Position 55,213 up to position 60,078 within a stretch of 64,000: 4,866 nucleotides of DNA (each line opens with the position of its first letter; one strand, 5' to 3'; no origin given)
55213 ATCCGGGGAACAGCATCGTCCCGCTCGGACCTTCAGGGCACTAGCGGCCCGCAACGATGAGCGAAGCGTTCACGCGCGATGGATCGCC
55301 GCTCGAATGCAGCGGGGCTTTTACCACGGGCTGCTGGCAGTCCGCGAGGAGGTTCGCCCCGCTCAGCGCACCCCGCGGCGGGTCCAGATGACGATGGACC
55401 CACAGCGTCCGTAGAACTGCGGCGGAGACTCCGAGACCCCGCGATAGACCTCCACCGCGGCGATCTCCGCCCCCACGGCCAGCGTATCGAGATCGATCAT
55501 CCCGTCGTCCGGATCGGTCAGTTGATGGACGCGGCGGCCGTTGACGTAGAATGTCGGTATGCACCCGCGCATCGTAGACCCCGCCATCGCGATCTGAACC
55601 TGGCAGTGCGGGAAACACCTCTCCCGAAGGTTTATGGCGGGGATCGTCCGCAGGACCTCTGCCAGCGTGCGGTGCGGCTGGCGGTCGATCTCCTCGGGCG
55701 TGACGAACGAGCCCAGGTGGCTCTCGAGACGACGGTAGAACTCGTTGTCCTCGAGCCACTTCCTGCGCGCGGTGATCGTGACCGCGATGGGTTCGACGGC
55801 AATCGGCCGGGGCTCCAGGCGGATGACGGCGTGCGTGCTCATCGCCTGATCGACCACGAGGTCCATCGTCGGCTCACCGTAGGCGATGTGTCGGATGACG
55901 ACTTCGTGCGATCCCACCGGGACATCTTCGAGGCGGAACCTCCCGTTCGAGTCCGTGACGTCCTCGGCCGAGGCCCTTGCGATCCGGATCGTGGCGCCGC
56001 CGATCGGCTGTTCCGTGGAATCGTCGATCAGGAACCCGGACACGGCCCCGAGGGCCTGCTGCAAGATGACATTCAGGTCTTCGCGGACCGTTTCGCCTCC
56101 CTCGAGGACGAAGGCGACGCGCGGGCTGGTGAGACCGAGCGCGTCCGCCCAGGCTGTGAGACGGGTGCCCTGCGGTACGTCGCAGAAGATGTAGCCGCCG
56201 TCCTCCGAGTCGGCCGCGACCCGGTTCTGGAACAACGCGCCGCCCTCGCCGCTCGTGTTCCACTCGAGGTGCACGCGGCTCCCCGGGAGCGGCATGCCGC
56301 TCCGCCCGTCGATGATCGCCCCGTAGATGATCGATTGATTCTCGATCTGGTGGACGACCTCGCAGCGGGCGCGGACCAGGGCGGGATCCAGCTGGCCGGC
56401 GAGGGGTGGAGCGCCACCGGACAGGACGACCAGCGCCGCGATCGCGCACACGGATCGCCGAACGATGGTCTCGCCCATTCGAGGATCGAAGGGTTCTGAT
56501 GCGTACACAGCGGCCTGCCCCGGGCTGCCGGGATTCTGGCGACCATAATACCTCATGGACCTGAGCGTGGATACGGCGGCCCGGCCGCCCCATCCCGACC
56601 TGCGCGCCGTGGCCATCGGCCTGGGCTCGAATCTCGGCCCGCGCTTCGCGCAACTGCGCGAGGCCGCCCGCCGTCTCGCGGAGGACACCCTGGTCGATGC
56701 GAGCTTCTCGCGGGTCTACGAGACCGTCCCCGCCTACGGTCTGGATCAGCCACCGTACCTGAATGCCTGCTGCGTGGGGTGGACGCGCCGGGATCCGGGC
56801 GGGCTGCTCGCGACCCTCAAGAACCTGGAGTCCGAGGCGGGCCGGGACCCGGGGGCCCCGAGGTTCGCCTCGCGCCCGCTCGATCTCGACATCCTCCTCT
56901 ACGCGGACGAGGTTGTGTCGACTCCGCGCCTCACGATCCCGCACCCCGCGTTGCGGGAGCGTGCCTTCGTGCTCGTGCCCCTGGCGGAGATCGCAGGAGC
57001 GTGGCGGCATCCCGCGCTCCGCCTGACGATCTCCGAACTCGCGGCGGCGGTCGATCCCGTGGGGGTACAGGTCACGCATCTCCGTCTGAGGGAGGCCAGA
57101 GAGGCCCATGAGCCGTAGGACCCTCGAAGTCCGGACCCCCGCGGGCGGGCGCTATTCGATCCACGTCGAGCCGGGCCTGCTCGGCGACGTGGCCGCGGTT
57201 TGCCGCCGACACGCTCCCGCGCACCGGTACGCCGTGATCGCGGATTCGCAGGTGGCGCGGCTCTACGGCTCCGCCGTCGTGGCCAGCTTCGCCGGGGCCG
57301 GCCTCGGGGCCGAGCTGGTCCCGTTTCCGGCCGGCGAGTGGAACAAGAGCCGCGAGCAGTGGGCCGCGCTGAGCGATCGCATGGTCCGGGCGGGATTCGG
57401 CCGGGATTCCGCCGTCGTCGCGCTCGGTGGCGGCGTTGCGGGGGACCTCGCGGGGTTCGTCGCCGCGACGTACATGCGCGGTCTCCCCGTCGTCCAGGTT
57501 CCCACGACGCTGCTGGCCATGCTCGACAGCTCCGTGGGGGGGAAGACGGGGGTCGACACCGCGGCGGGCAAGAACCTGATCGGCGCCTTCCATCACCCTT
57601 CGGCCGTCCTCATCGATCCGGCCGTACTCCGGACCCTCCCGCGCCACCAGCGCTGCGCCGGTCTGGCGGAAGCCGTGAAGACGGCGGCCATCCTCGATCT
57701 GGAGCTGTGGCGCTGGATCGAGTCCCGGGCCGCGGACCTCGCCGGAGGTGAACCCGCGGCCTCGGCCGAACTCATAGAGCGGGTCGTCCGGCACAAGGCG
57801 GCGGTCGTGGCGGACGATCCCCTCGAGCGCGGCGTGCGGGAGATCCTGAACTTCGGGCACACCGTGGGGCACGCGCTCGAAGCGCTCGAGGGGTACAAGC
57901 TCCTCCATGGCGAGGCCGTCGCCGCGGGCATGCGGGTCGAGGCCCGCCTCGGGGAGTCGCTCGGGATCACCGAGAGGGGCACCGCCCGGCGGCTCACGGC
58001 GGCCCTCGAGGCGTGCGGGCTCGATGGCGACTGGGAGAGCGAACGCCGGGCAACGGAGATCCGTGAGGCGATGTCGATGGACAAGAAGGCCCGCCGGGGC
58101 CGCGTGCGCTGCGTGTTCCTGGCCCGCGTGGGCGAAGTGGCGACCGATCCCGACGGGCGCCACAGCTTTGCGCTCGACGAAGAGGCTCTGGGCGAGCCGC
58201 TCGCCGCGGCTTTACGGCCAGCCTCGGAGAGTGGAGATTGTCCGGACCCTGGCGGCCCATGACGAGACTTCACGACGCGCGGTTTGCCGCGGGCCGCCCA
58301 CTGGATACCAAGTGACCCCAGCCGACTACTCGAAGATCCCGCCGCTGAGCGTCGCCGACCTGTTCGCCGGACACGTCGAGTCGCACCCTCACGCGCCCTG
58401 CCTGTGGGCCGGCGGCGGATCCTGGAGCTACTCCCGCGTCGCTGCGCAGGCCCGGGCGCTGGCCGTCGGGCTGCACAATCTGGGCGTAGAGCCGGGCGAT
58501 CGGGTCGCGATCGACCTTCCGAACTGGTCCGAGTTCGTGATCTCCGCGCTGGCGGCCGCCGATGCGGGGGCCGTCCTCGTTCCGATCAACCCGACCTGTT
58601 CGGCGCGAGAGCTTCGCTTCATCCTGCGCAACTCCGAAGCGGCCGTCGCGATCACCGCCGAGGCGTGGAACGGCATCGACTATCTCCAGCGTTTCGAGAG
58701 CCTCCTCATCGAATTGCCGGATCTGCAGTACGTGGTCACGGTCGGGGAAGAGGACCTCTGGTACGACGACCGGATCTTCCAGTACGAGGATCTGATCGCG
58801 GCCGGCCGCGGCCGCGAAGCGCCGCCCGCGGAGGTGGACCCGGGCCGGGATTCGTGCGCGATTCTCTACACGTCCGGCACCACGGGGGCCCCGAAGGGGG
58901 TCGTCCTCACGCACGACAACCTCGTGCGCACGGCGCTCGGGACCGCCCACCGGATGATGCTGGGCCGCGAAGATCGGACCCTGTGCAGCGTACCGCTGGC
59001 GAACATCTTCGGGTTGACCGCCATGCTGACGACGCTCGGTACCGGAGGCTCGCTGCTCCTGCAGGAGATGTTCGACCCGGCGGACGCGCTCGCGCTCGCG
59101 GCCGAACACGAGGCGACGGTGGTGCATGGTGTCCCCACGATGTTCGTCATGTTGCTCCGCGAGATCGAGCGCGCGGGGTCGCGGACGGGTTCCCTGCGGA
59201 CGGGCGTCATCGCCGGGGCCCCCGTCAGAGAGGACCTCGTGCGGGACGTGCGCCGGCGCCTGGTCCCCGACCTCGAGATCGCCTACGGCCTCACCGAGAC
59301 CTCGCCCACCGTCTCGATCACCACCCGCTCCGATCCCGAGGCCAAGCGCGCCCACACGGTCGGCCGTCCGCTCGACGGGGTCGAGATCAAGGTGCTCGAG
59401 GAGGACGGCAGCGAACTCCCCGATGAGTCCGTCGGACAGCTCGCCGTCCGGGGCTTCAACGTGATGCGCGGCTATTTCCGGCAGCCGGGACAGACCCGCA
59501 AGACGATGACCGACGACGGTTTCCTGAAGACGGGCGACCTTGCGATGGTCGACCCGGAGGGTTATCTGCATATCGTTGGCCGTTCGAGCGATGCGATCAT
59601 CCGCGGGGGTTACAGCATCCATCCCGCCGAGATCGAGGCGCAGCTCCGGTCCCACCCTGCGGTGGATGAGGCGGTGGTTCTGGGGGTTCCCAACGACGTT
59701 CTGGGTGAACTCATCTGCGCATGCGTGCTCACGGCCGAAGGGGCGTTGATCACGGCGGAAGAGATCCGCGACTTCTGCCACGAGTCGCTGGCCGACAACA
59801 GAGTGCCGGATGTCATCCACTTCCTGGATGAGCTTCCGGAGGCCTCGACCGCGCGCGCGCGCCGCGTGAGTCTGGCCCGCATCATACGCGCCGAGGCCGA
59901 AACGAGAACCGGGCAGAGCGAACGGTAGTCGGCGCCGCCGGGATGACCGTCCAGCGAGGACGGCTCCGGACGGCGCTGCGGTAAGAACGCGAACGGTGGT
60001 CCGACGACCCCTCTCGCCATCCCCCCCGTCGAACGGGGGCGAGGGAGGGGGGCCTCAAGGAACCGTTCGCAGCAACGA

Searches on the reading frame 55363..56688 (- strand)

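Call 24: search_protein_families(library=pfam, proteins=[window:55363-56688:-], max_evalue=0.001)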
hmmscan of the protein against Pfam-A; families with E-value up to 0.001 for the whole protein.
window:55363-56688:- (441 aa): 3 families
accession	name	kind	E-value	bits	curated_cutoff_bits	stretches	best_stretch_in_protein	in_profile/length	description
PF13620.12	CarboxypepD_reg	-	1.5e-16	60.9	32.3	1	216-291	2-81/82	Carboxypeptidase regulatory-like domain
PF13715.12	CarbopepD_reg_2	-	5.2e-12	46.1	32.2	1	216-298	1-83/88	CarboxypepD_reg-like domain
PF07715.20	Plug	-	8.7e-07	29.9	23.9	1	329-419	12-95/107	TonB-dependent Receptor Plug Domain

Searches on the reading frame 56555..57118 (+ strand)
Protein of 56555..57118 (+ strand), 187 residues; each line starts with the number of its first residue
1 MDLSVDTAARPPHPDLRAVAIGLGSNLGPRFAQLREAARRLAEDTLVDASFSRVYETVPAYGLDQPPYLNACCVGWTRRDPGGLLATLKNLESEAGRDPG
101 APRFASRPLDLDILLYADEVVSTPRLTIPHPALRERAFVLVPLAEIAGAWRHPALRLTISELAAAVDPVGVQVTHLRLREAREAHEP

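Call 24: search_protein_families(library=pfam, proteins=[window:56555-57118:+], max_evalue=0.001)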
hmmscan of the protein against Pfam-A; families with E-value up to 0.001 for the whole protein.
window:56555-57118:+ (187 aa): 1 family
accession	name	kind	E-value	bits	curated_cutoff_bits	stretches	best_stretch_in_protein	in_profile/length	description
PF01288.25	HPPK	-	3.6e-32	111.6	25.7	1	21-147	2-115/116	7,8-dihydro-6-hydroxymethylpterin-pyrophosphokinase (HPPK)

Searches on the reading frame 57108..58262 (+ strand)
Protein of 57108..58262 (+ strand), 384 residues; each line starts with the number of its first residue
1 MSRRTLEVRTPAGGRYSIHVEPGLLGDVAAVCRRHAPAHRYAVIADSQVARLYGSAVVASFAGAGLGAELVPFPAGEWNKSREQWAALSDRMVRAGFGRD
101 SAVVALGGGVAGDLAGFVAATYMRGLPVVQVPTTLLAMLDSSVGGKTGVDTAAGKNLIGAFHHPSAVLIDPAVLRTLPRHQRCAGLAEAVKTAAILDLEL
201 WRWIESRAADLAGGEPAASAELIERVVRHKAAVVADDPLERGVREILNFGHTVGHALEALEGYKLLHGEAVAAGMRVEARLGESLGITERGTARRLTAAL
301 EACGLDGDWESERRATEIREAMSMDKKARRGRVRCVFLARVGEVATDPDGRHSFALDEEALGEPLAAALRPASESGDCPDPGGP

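Call 24: search_protein_families(library=pfam, proteins=[window:57108-58262:+], max_evalue=0.001)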
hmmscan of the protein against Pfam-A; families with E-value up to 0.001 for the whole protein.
window:57108-58262:+ (384 aa): 4 families
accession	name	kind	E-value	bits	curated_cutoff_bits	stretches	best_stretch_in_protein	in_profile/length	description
PF01761.26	DHQ_synthase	-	1.2e-43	147.8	24.2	1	73-181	4-112/115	3-dehydroquinate synthase N-terminal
PF24621.2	DHQS_C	-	2.3e-40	138.3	27.6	1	185-328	1-144/144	3-dehydroquinate synthase C-terminal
PF13685.12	Fe-ADH_2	-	2e-11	44.5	28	1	20-178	2-149/149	Iron-containing alcohol dehydrogenase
PF00465.25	Fe-ADH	-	2.1e-05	24.6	31.3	1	18-135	4-131/168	Iron-containing alcohol dehydrogenase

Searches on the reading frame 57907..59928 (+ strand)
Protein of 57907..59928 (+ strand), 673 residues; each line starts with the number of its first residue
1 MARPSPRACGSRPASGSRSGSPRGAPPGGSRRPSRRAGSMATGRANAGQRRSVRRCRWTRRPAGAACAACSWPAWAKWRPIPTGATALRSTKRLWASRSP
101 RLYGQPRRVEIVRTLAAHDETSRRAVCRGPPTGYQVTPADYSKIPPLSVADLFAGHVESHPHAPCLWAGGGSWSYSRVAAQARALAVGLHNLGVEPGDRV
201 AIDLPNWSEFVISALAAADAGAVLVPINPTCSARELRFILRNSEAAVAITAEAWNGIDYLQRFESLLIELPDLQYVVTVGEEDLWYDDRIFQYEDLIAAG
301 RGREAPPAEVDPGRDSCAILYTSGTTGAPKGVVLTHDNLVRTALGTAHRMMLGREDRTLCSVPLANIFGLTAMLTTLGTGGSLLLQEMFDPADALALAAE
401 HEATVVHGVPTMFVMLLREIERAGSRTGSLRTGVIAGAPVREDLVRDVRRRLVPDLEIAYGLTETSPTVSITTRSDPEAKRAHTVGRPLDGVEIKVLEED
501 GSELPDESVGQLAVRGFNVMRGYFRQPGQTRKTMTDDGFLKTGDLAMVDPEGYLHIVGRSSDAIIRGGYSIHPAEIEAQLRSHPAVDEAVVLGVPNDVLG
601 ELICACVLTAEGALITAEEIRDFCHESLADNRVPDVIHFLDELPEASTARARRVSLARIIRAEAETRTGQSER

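Call 4: search_protein_families(library=pfam, proteins=[window:57907-59928:+], max_evalue=1)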
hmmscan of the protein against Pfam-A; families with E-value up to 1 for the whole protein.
window:57907-59928:+ (673 aa): 4 families
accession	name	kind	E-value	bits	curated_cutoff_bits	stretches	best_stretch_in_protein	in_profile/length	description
PF00501.34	AMP-binding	-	2.1e-90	303.8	29.9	1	156-524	4-384/384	AMP-binding enzyme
PF13193.12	AMP-binding_C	-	4.3e-15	56.8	24.5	1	575-647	1-73/76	AMP-binding enzyme C-terminal domain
PF23562.2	AMP-binding_C_3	-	0.0098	16.7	20.8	1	568-605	9-47/124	AMP-binding enzyme C-terminal domain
PF14062.11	DUF4253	-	0.19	12.3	27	0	569-631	25-87/109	Domain of unknown function (DUF4253)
